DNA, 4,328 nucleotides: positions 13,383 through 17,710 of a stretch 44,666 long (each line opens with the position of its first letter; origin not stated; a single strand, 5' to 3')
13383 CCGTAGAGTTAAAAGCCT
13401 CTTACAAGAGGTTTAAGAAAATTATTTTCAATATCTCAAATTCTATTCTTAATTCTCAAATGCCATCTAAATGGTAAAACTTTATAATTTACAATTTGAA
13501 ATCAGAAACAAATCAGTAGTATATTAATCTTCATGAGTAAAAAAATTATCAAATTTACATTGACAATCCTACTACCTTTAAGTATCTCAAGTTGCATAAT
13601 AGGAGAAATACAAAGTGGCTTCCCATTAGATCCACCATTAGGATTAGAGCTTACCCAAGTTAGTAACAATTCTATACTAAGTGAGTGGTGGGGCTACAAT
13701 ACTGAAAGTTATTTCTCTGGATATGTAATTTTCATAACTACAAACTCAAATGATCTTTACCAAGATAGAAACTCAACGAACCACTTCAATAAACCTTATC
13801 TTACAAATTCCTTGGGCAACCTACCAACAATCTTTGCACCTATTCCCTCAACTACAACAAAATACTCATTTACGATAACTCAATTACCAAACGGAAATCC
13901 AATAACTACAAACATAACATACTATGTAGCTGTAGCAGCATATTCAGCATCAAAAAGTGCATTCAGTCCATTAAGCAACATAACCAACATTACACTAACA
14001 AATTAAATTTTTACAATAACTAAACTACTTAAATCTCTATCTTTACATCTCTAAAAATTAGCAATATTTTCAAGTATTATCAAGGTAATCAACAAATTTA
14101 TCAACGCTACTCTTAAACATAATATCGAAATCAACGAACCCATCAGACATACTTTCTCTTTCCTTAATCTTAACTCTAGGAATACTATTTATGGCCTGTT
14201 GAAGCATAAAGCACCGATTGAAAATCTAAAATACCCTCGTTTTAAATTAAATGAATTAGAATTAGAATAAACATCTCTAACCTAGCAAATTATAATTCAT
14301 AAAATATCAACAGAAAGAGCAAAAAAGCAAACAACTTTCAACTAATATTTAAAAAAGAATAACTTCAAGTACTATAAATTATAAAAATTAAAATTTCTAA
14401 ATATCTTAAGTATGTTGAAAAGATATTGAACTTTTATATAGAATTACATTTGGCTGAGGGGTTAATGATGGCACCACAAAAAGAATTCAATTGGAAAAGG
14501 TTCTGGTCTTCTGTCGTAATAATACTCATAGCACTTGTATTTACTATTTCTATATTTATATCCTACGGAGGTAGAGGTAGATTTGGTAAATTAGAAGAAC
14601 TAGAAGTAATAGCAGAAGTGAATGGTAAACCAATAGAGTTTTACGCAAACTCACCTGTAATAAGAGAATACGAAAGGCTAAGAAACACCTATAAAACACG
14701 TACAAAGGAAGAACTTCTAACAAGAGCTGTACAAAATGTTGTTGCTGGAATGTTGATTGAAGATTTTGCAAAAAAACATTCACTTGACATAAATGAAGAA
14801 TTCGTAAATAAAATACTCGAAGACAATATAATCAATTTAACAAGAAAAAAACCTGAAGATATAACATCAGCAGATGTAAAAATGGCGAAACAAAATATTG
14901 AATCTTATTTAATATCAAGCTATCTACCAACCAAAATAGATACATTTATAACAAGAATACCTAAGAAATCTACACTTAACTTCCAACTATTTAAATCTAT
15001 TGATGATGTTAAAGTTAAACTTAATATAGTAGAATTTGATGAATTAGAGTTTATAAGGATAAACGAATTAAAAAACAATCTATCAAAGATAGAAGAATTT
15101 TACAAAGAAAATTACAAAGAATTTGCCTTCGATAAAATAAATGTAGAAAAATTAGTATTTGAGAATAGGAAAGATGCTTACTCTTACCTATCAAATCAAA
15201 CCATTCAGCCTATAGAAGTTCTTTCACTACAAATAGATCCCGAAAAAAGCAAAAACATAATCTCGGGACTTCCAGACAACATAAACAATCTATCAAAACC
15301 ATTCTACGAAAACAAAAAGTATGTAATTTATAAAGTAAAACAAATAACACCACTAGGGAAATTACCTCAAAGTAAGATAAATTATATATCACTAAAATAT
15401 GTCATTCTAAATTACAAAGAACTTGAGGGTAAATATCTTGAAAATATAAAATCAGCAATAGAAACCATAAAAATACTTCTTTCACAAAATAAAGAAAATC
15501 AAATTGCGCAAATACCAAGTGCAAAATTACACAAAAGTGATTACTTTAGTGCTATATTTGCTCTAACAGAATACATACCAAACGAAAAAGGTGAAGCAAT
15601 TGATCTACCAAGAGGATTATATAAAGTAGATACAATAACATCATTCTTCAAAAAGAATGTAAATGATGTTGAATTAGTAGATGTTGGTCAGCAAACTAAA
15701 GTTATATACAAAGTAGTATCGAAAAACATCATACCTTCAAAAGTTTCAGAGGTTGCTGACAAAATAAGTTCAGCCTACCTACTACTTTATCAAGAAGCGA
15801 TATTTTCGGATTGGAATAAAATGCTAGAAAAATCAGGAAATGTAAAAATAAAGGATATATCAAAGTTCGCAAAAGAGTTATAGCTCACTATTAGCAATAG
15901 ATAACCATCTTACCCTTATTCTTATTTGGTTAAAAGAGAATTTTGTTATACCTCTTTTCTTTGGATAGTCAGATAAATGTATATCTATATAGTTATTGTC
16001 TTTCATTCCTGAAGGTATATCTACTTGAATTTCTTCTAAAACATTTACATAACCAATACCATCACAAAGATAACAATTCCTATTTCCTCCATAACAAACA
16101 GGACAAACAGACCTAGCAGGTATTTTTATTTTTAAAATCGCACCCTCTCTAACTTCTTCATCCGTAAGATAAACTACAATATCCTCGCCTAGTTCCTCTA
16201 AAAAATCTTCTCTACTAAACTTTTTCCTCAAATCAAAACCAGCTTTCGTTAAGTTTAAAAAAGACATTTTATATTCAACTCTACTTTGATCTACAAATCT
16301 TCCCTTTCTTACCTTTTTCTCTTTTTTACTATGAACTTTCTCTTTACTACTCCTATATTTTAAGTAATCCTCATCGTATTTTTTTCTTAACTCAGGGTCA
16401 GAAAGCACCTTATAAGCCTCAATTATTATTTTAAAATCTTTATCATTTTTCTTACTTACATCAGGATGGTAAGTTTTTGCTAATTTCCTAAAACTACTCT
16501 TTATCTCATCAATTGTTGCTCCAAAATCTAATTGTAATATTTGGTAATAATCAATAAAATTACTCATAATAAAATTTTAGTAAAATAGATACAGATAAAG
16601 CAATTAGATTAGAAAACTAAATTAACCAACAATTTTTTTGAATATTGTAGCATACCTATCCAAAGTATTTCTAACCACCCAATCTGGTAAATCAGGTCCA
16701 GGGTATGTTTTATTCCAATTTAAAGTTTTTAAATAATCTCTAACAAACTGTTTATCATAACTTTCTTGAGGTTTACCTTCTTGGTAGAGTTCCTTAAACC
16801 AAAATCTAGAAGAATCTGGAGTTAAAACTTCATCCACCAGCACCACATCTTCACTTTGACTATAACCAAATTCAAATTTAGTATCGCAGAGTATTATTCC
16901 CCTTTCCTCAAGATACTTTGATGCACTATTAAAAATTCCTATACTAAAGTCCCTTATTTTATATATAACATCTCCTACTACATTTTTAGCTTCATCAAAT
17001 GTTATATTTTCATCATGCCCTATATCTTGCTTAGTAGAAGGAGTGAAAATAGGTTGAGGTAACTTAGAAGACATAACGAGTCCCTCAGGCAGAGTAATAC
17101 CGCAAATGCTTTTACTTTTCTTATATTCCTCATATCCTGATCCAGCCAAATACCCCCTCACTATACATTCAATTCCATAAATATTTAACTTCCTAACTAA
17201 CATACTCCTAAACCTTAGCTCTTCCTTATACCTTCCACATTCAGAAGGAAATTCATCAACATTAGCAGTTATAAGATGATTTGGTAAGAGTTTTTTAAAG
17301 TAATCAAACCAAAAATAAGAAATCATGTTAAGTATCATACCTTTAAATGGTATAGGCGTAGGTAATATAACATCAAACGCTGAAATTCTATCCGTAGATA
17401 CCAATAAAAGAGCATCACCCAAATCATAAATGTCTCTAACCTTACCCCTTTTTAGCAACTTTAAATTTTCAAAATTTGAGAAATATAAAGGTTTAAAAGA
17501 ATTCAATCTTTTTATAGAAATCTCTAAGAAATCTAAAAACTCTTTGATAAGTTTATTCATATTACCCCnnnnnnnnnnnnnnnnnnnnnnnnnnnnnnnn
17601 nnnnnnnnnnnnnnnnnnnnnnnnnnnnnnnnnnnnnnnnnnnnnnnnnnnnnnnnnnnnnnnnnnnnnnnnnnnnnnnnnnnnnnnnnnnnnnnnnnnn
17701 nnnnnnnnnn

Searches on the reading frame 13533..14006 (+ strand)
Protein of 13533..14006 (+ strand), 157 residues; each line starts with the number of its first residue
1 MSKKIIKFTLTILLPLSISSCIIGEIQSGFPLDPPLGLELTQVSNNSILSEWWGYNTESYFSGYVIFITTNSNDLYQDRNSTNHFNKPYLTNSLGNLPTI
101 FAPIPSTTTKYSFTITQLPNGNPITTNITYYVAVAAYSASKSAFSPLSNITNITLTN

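Call 12: search_protein_families(library=ncbifam, proteins=[window:13533-14006:+])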
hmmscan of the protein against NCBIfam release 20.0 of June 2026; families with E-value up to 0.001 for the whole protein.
window:13533-14006:+ (157 aa): 0 families

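Call 48: search_protein_families(library=pfam, proteins=[window:13533-14006:+], max_evalue=0.001)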
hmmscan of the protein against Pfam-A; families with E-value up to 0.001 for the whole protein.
window:13533-14006:+ (157 aa): 0 families

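Call 50: find_encoding_contigs(protein=window:13533-14006:+, flank=10000, max_places=10)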
Protein window:13533-14006:+ (157 aa): 3 contigs read that carry it; 3 places shown.
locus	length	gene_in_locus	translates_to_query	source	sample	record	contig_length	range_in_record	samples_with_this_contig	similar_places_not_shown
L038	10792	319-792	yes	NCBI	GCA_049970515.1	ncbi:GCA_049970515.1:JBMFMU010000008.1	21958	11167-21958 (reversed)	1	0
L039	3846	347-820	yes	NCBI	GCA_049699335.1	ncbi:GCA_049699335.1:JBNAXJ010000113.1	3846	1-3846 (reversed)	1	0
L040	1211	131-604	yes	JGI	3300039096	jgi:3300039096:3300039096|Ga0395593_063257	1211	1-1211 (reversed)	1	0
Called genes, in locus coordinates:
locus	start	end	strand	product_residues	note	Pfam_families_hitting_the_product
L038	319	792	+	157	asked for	-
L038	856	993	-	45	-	-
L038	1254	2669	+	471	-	PF13623:SurA_N_2 (faint), PF13624:SurA_N_3 (weak)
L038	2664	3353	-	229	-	PF00226:DnaJ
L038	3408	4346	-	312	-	PF01259:SAICAR_synt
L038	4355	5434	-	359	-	PF01817:CM_2, PF00800:PDT, PF01842:ACT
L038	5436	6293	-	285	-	PF08668:HDOD, PF01966:HD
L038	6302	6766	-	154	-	PF13690:CheX (weak)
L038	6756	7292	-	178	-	PF00293:NUDIX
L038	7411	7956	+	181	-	PF01661:Macro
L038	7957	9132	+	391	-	PF13487:HD_5, PF01966:HD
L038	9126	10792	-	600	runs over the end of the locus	PF00009:GTP_EFTU, PF03144:GTP_EFTU_D2, PF00679:EFG_C, PF06421:LepA_C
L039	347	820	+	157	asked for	-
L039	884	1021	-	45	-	-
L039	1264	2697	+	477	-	PF13623:SurA_N_2 (faint), PF13624:SurA_N_3 (weak)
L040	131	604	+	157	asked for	-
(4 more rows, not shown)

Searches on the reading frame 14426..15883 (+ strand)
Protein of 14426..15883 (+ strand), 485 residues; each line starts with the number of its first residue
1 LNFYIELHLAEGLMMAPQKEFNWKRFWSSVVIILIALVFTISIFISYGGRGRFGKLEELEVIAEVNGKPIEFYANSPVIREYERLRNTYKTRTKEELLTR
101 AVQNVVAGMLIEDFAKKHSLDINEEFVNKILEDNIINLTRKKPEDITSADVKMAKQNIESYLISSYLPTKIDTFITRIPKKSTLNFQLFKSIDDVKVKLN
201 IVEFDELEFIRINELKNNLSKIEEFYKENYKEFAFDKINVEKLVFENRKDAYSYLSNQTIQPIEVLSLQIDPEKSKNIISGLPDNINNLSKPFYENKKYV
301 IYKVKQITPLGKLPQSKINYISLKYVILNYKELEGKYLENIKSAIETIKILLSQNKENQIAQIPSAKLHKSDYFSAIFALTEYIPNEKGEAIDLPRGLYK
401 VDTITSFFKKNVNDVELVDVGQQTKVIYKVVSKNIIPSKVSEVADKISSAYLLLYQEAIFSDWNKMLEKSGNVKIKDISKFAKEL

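Call 12: search_protein_families(library=ncbifam, proteins=[window:14426-15883:+])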
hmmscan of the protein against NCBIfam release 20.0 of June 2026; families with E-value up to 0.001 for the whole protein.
window:14426-15883:+ (485 aa): 0 families

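Call 48: search_protein_families(library=pfam, proteins=[window:14426-15883:+], max_evalue=0.001)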
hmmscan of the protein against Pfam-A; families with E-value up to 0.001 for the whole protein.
window:14426-15883:+ (485 aa): 2 families
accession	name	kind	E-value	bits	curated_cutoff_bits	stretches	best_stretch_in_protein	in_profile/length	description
PF13624.11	SurA_N_3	-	7.5e-07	29.6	27.2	1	27-131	13-117/162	SurA-like N-terminal domain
PF13623.11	SurA_N_2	-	3.7e-06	27.3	28.5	1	27-133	11-121/145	SurA-like N-terminal domain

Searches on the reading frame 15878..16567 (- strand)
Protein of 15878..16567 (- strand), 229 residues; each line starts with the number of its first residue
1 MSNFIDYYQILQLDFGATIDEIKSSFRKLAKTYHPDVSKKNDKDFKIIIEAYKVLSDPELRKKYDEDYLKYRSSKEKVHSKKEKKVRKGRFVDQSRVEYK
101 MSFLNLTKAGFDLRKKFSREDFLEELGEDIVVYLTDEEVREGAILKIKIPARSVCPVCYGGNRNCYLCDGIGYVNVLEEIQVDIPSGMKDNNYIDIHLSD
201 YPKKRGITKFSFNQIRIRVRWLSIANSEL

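Call 48: search_protein_families(library=pfam, proteins=[window:15878-16567:-], max_evalue=0.001)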
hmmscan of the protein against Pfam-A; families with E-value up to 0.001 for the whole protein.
window:15878-16567:- (229 aa): 1 family
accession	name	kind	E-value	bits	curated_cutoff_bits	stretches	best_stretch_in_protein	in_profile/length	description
PF00226.36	DnaJ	-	7.6e-20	71.2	27.8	1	6-65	1-63/63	DnaJ domain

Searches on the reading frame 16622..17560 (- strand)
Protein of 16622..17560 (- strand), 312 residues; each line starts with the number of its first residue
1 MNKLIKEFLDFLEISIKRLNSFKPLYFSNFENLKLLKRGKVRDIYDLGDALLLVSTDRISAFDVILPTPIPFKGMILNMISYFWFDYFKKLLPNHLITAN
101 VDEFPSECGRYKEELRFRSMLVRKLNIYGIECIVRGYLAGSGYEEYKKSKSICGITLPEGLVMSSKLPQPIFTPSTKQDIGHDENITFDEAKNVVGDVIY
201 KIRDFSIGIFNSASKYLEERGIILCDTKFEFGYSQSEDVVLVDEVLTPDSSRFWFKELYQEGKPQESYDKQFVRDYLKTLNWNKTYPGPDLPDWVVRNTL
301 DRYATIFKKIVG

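Call 48: search_protein_families(library=pfam, proteins=[window:16622-17560:-], max_evalue=0.001)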
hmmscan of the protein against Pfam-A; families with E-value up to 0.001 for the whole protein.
window:16622-17560:- (312 aa): 1 family
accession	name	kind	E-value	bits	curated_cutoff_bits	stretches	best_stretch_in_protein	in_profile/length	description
PF01259.24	SAICAR_synt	-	1.3e-72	244.8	20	1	36-285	2-229/233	SAICAR synthetase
